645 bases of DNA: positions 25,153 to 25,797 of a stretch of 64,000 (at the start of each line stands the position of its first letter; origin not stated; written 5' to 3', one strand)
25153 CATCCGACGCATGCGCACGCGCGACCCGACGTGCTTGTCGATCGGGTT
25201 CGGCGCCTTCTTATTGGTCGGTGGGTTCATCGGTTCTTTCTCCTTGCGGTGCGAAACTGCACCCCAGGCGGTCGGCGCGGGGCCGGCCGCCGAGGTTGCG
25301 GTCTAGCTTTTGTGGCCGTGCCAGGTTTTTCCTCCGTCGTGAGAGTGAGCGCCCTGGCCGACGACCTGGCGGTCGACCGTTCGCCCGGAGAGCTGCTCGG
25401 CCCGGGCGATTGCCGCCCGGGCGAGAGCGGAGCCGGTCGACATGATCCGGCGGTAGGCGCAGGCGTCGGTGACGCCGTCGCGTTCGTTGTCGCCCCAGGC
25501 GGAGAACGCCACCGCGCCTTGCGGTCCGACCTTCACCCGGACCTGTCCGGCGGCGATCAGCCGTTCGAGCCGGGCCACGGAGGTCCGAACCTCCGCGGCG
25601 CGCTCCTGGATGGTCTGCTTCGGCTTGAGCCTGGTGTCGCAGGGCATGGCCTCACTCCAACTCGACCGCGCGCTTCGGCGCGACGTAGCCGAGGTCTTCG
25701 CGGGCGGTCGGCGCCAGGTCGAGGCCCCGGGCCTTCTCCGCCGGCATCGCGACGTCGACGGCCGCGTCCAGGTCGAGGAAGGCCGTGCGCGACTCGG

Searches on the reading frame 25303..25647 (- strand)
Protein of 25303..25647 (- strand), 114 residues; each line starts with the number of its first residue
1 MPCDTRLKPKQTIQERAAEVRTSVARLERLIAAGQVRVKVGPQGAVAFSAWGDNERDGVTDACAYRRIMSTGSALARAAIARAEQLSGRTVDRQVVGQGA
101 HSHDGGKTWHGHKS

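Call 3: search_protein_families(library=pfam, proteins=[window:25303-25647:-], max_evalue=0.1)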
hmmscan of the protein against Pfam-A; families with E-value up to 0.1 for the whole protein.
window:25303-25647:- (114 aa): 1 family
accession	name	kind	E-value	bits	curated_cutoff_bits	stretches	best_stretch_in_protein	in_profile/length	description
PF02012.26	BNR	-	0.013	15.8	27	1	101-110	2-11/12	BNR/Asp-box repeat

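Call 4: search_protein_families(library=phrogs, proteins=[window:25303-25647:-], max_evalue=0.01)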
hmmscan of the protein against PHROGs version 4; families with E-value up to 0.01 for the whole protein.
window:25303-25647:- (114 aa): 1 family
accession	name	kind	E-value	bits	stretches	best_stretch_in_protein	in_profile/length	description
phrog_11784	-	unknown function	3.1e-44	150.9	1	1-111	1-111/113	-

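Call 5: search_protein_families(library=padloc, proteins=[window:25303-25647:-], max_evalue=0.01)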
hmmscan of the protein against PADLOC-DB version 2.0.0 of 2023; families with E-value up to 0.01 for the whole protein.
window:25303-25647:- (114 aa): 0 families

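Call 17: find_homologous_proteins(query=window:25303-25647:-, max_evalue=0.001)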
Query window:25303-25647:- (114 aa): 1987 proteins with E <= 0.001 among 2013 candidates; the best 120 are listed.
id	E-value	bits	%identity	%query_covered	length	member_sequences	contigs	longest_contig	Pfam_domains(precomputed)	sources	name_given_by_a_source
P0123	4.2e-68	245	100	100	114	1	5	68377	-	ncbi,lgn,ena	-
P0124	2.8e-57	210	84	99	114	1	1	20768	-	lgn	-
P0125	2.0e-55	204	81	99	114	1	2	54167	-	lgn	-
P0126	9.8e-55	202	81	99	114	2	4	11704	-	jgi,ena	-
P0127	3.1e-54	200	80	99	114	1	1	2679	-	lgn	-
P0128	4.1e-54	200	78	99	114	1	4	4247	-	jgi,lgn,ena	-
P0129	8.0e-54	199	78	99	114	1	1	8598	-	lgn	-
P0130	1.3e-53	198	81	99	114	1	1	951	-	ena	-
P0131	1.3e-53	198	78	99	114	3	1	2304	-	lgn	-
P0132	5.6e-53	196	79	99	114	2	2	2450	-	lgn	-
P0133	5.8e-53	196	77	99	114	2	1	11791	-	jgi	jgi:hypothetical protein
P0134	9.4e-53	195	80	99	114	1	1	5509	-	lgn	-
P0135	2.2e-52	194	75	99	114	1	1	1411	-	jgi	jgi:hypothetical protein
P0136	2.5e-52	194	77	99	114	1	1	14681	-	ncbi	-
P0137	3.8e-52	193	77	97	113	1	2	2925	-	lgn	-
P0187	1.3e-47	179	71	97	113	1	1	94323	-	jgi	jgi:hypothetical protein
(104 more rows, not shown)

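Call 19: search_protein_families(library=ncbifam, proteins=[window:25303-25647:-], max_evalue=0.01)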
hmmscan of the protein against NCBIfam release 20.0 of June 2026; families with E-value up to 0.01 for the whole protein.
window:25303-25647:- (114 aa): 0 families

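Call 27: search_solved_structures(query=A2, max_evalue=10)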
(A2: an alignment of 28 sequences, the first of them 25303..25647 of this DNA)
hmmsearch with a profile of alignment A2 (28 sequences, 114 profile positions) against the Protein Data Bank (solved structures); distinct sequences matched with E-value up to 10: 4.
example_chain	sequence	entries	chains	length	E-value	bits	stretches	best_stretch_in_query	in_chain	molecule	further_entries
2knj_A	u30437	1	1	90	0.062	17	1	34-78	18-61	Microplusin preprotein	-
7lbu_A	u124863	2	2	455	0.93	13.2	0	54-111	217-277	Exo-alpha-sialidase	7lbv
3uqe_A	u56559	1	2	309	1.1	13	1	18-48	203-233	6-phosphofructokinase isozyme 2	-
3cqd_A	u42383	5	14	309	1.2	12.9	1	18-48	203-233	6-phosphofructokinase isozyme 2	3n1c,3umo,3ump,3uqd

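Call 37: find_related_loci(query=A2, collection=viral_contigs, flank=8000)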
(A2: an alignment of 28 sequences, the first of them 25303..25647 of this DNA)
Query A2 (114 aa) in viral_contigs; peptide patterns used: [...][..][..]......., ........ (x = any residue, [..] = any of these).
145 stretches matched a pattern; 108 encode a relative of the query (tblastn E <= 1e-3); the best 80 are kept; 80 distinct loci.
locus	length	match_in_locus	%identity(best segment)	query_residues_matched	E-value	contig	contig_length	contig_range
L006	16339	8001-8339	73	1-113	3e-53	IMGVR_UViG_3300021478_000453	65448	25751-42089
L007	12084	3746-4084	70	1-113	5e-53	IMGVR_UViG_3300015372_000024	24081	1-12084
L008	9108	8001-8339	70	1-113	5e-53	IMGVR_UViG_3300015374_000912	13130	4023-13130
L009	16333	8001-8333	69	1-111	2e-51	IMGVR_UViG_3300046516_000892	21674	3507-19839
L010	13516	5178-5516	67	1-113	1e-50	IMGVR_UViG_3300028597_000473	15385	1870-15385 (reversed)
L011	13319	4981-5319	67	1-113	1e-50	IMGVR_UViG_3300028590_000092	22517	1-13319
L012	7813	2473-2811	69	1-112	3e-49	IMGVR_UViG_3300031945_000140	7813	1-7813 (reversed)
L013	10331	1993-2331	69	1-112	3e-49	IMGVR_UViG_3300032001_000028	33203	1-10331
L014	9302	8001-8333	65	1-111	3e-49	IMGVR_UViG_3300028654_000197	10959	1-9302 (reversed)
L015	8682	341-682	68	1-113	3e-49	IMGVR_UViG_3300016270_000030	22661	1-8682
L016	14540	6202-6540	69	1-112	8e-48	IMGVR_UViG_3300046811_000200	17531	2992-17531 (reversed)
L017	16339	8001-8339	64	1-113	6e-47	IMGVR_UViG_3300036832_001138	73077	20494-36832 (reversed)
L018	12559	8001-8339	66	1-112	1e-46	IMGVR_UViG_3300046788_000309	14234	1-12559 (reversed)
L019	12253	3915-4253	66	1-112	1e-46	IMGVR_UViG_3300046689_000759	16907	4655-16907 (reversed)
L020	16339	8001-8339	66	1-112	1e-46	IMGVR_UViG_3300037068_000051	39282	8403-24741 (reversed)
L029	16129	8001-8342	61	1-113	5e-45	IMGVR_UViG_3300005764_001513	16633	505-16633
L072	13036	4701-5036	52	1-111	1e-34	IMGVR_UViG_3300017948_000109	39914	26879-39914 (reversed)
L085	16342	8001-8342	48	1-113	3e-32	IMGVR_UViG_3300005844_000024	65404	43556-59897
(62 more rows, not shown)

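Call 49: predict_structure(alignment_id=A4)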
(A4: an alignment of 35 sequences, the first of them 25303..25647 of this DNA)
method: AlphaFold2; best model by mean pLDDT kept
length: 114 residues; sequences in the alignment: 35
mean_pLDDT: 85.7   pTM: 0.77
mean pLDDT of the five models: 85.7, 85.5, 85.3, 85.0, 83.4
residues with pLDDT >= 90: 58; 70-90: 44; 50-70: 10; < 50: 2
segments of 3 or more residues with pLDDT < 50: none
pLDDT, mean of each block of 10 residues (from residue 1): 73 90 93 93 90 86 91 93 94 83 72 52
secondary structure, 60 per line:
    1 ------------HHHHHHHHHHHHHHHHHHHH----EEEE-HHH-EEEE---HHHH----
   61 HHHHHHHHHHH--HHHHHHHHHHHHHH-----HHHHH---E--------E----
elements in order: H13-32 E37-40 E46-49 H53-56 H61-71 H74-87 H93-97

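Call 52: fold_search(model_id=the predicted structure, library=pdb)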
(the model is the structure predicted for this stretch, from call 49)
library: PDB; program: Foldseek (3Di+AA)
matches with E <= 10: 43; with E <= 0.001: 0
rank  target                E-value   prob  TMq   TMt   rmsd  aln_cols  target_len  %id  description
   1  8cp3_A                1.5e+00  0.04  0.21  0.13  14.4        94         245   16  Apo-LarE in complex with AMP-PNP (released 2024-01-31)
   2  6ztj_AC               2.3e+00  0.04  0.23  0.15  13.7       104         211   12  E. coli 70S-RNAP expressome complex in NusG-coupled state (38 nt intervening mRNA) (released 2020-09-16)
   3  4fio_A                2.4e+00  0.08  0.20  0.08   3.3        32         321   16  Crystal Structure of Methenyltetrahydromethanopterin Cyclohydrolase from Methanobrevibacter ruminantium (released 2013-07-24)
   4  4v81_E                2.4e+00  0.01  0.16  0.06  14.8       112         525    8  The crystal structure of yeast CCT reveals intrinsic asymmetry of eukaryotic cytosolic chaperonins (released 2014-07-09)
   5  9evs_F                3.0e+00  0.02  0.16  0.13  15.9       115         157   16  Structure of the flowering plant mitoribosome with P-site tRNA (released 2025-09-03)
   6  4fio_C                3.2e+00  0.06  0.20  0.09   3.3        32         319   16  Crystal Structure of Methenyltetrahydromethanopterin Cyclohydrolase from Methanobrevibacter ruminantium (released 2013-07-24)
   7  1qlm                  4.1e+00  0.04  0.21  0.10   7.3        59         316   15  The crystal structure of methenyltetrahydromethanopterin cyclohydrolase from the hyperthermophilic archaeon Methanopyrus (released 1999-09-20)
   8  8cp3_B                4.4e+00  0.02  0.22  0.13  14.9        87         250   13  Apo-LarE in complex with AMP-PNP (released 2024-01-31)
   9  8r3v_C1               5.0e+00  0.03  0.25  0.15  13.5        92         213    9  Escherichia coli paused disome complex (non-rotated disome interface) (released 2024-03-06)
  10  1olm_C                5.0e+00  0.02  0.20  0.08  11.3       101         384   13  Supernatant Protein Factor in Complex with RRR-alpha-Tocopherylquinone: A Link between Oxidized Vitamin E and Choleste (released 2004-08-12)
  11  4q16_B                5.3e+00  0.01  0.18  0.08  14.4       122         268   19  Structure of NAD+ Synthetase from Deinococcus radiodurans (released 2015-04-15)
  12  5j9t_I                5.7e+00  0.05  0.33  0.16  13.3       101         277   13  Crystal structure of the NuA4 core complex (released 2016-10-26)
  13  5f23                  5.7e+00  0.04  0.26  0.14   8.0        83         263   14  Crystal structure of NH(3)-dependent NAD(+) synthetase Pseudomonas aeruginosa in complex with NAD (released 2015-12-23)
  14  8p2f_d                5.7e+00  0.03  0.24  0.15  13.0        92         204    6  Staphylococcus aureus 70S ribosome with elongation factor G locked with fusidic acid cyclopentane in post-translocatio (released 2024-05-01)
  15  9noc_E                5.7e+00  0.01  0.20  0.07  15.1       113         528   15  CCT G beta 5 S123L complex state 3 (released 2026-04-01)
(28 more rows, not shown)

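Call 53: find_related_loci(query=A2, collection=genome_contigs, flank=10000)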
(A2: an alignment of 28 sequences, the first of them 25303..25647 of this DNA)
Query A2 (114 aa) in genome_contigs; peptide patterns used: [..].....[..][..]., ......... (x = any residue, [..] = any of these).
270 stretches matched a pattern; 12 encode a relative of the query (tblastn E <= 1e-3); 12 distinct loci.
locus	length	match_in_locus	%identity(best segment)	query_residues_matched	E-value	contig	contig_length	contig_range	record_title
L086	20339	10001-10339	65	1-113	6e-40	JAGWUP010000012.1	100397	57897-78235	MAG: Elusimicrobia bacterium isolate REEB4 contig-150_153, whole genome shotgun sequence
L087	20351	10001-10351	53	1-112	4e-37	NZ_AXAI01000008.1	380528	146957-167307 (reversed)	Bradyrhizobium sp. Tv2a-2 A3AIDRAFT_scaffold_7.8_C, whole genome shotgun sequence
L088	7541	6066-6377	57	8-112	4e-35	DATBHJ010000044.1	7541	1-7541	MAG TPA_asm: Gemmataceae bacterium isolate SMAG_U3862 k141_2666233, whole genome shotgun sequence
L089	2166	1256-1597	50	1-112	2e-28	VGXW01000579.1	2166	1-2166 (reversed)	MAG: Planctomycetota bacterium isolate K_DeepCast_100m_mx_218 K_DeepCast_100m_mx_218_Ga0194127_10099267, whole genome sh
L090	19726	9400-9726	50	1-112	8e-25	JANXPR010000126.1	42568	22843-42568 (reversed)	MAG: Acidobacteriaceae bacterium isolate GL140_3_concoct_315 GL140_3_k141_1010884, whole genome shotgun sequence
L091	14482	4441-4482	86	99-112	4e-5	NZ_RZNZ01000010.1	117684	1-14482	Bifidobacterium vespertilionis strain RST16 NODE_10_length_117684_cov_98.467603, whole genome shotgun sequence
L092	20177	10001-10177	41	34-103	4e-5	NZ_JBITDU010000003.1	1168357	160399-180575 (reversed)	Dactylosporangium sp. NPDC051541 NPDC051541_128_E12.ctg-0003, whole genome shotgun sequence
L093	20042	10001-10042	79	99-112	6e-5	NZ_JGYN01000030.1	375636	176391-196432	Bifidobacterium biavatii DSM 23969 Contig30, whole genome shotgun sequence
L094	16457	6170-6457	34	22-112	9e-5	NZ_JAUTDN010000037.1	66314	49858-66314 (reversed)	Conexibacter sp. CPCC 205762 Scaffold37, whole genome shotgun sequence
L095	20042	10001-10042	79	99-112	8e-5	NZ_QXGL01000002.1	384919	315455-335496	Bifidobacterium goeldii strain 2034B Contig_2, whole genome shotgun sequence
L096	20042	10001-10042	79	99-112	1e-4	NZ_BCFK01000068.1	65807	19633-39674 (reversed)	Bifidobacterium aesculapii strain DSM 26737, whole genome shotgun sequence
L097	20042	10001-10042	79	99-112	1e-4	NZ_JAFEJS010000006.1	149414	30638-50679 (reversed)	Bifidobacterium santillanense strain MA2 Contig_6, whole genome shotgun sequence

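Call 71: search_dna_similar(query=window:25303-25647:-, collection=plasmids, mode=protein, max_evalue=0.1, max_rows=20)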
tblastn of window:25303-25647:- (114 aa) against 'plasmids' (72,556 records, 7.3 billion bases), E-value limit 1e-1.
No match.

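Call 72: search_dna_similar(query=window:25303-25647:-, collection=phages, mode=protein, max_evalue=0.1, max_rows=60, rows=spread)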
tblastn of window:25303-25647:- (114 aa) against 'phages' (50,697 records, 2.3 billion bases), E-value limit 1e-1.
Records with a match: 34; places in all: 34; records where one place covers at least 80% of the query: 34.
Best place of each record, by identity: 60-80% 34.
By first word of the organism name: Mycobacterium 34.
By host as written in the record: Mycobacterium smegmatis mc2 155 18; Mycobacterium smegmatis mc2155 6; Mycobacterium smegmatis mc#155 4; Mycobacterium smegamtis mc2 155 2; Mycobacterium 1; Mycobacterium sp. 1; Mycolicobacterium smegmatis mc^2 155 1; - 1.
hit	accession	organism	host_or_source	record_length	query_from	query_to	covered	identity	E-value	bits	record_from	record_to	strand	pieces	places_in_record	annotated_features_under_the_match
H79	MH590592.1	Mycobacterium phage Ryadel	Mycobacterium smegmatis mc2 155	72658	1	110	96%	62.7%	2e-35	132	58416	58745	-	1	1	97: hypothetical protein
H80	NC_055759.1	Mycobacterium phage Ryadel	Mycobacterium smegmatis mc2 155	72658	1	110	96%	62.7%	2e-35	132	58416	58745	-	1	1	97: hypothetical protein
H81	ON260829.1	Mycobacterium phage Idergollasper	Mycobacterium smegmatis mc#155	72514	1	110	96%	62.7%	2e-34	130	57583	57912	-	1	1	93: hypothetical protein | 94: hypothetical protein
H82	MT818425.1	Mycobacterium phage NiebruSaylor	Mycobacterium smegmatis mc#155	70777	1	110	96%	62.7%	2e-34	130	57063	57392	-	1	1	93: hypothetical protein | 94: hypothetical protein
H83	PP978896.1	Mycobacterium phage Schuy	Mycobacterium smegmatis mc2 155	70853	1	110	96%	62.7%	2e-34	130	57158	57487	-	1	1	94: hypothetical protein | 95: hypothetical protein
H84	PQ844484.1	Mycobacterium phage Vagabond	Mycobacterium smegmatis mc2 155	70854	1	110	96%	62.7%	2e-34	130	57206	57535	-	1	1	93: hypothetical protein | 94: hypothetical protein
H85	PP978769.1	Mycobacterium phage FoulBall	Mycobacterium smegmatis mc2 155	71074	1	110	96%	62.7%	2e-34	130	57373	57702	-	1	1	93: hypothetical protein | 94: hypothetical protein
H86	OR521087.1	Mycobacterium phage MadKillah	Mycobacterium smegmatis mc2155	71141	1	110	96%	62.7%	2e-34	130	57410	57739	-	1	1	95: hypothetical protein | 96: hypothetical protein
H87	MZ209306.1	Mycobacterium phage Murai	Mycobacterium smegmatis mc2 155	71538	1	110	96%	62.7%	2e-34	130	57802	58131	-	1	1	94: hypothetical protein | 95: hypothetical protein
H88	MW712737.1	Mycobacterium phage Winget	Mycobacterium smegmatis mc#155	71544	1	110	96%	62.7%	2e-34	130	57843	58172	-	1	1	94: hypothetical protein | 95: hypothetical protein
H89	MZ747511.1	Mycobacterium phage Mori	Mycobacterium smegmatis mc2 155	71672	1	110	96%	62.7%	2e-34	130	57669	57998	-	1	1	93: hypothetical protein | 94: hypothetical protein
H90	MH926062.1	Mycobacterium phage Vorrps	Mycobacterium smegmatis mc2 155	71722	1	110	96%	62.7%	2e-34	130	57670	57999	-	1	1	93: hypothetical protein | 94: hypothetical protein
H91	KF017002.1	Mycobacterium phage Catdawg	Mycobacterium smegmatis mc2 155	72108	1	110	96%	62.7%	2e-34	130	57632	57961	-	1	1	93: hypothetical protein | 94: hypothetical protein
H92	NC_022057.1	Mycobacterium phage Catdawg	Mycobacterium smegmatis mc2 155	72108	1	110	96%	62.7%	2e-34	130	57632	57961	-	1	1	93: hypothetical protein | 94: hypothetical protein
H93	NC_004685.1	Mycobacterium phage Corndog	Mycobacterium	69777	1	110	96%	62.7%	2e-34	130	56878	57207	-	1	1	gp93 | gp94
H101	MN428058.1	Mycobacterium phage Krili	Mycobacterium smegmatis mc2155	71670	1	110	96%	62.7%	2e-34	130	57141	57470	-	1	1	93: hypothetical protein | 94: hypothetical protein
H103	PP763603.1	Mycobacterium phage Wildflower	Mycobacterium smegmatis mc2155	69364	1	110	96%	62.7%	2e-34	130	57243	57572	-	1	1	94: hypothetical protein | 95: hypothetical protein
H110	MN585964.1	Mycobacterium phage Blessica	soil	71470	1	110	96%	62.7%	2e-34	130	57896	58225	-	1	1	94: hypothetical protein | 95: hypothetical protein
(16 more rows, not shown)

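Call 73: search_protein_representatives(alignment_id=A4)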
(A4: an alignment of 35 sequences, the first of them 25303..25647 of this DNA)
Query: 35 sequences, 114 profile positions. Proteins with E-value up to 0.001 (for the whole library): 165; up to 1e-10: 122; up to 1e-30: 28. The best 150 are listed.
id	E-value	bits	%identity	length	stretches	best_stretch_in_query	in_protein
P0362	5.5e-50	184.8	-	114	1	1-111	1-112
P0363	6.6e-49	181.3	-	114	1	1-111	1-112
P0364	4.8e-48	178.5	-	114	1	1-113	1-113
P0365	1.8e-46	173.5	-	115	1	1-114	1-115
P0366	4.2e-46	172.3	-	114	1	1-114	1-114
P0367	4.1e-44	165.8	-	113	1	1-112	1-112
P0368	3.1e-39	150.1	-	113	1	1-114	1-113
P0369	5.1e-39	149.4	-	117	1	1-114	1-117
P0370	2.2e-38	147.4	-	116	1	1-111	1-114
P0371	3.3e-38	146.8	-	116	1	1-113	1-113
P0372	6.9e-38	145.8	-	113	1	1-112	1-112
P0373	1.8e-36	141.2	-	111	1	1-111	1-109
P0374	2.1e-36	141.0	-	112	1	1-112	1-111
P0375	2.3e-36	140.9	-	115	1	1-112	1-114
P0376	5.1e-36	139.8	-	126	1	1-94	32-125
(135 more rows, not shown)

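Call 83: search_protein_families(library=pfam, proteins=[L012:2863-4164:+, L029:4404-5231:+, L085:5797-6672:+, L085:5081-5752:+, L072:3383-3847:+], max_evalue=0.01)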
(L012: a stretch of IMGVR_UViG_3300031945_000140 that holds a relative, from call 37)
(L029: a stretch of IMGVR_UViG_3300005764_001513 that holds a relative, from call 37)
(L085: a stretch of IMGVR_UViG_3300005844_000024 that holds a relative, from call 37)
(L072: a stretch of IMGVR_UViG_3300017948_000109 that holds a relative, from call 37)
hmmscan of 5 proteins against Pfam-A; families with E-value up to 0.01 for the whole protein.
L012:2863-4164:+ (433 aa): 6 families
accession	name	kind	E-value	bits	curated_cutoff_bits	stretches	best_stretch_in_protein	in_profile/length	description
PF13476.12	AAA_23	-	1.9e-11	45.4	27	1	13-111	2-105/201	AAA domain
PF02463.25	SMC_N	-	1.6e-06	28.1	40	1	10-52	2-47/220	RecF/RecN/SMC N terminal domain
PF13175.12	AAA_15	-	2.5e-06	27.8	32.1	1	8-78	1-62/374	AAA ATPase domain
PF13555.12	AAA_29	-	2.9e-05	24.2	27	1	18-56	12-48/61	P-loop containing region of AAA domain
PF00005.33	ABC_tran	-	0.0059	17.7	25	0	29-55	10-36/137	ABC transporter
PF13304.12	AAA_21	-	0.0062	17.1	27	0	35-54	4-23/304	AAA domain, putative AbiEii toxin, Type IV TA system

L029:4404-5231:+ (275 aa): 1 family
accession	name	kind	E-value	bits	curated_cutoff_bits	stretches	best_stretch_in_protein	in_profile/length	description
PF19474.4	DUF6011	-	1e-09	38.2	26.6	1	188-226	2-37/37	Family of unknown function (DUF6011)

L085:5797-6672:+ (291 aa): 1 family
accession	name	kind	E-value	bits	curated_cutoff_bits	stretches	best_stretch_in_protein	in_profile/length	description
PF00079.25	Serpin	-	0.0034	17.1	27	1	208-265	298-357/370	Serpin (serine protease inhibitor)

L085:5081-5752:+ (223 aa): 0 families

L072:3383-3847:+ (154 aa): 0 families

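Call 88: find_encoding_contigs(protein=P0187, flank=10000, max_places=1)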
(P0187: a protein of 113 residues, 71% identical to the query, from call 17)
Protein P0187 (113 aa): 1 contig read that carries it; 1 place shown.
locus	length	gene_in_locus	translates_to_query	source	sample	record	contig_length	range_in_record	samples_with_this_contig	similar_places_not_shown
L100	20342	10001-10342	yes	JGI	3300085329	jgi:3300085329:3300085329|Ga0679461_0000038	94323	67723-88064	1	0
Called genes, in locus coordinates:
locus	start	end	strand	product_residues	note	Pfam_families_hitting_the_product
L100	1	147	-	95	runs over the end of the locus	-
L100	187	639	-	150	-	-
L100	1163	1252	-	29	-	-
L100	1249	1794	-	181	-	PF13671:AAA_33 (weak)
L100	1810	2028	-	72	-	-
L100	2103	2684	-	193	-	PF13392:HNH_3 (weak), PF01844:HNH (weak)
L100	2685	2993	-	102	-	-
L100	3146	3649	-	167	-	PF02357:NusG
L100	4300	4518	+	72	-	PF09834:DUF2061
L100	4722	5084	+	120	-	-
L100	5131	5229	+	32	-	-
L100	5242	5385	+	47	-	-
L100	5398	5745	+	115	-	-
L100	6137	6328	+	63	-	-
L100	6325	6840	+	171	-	-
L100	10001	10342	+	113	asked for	-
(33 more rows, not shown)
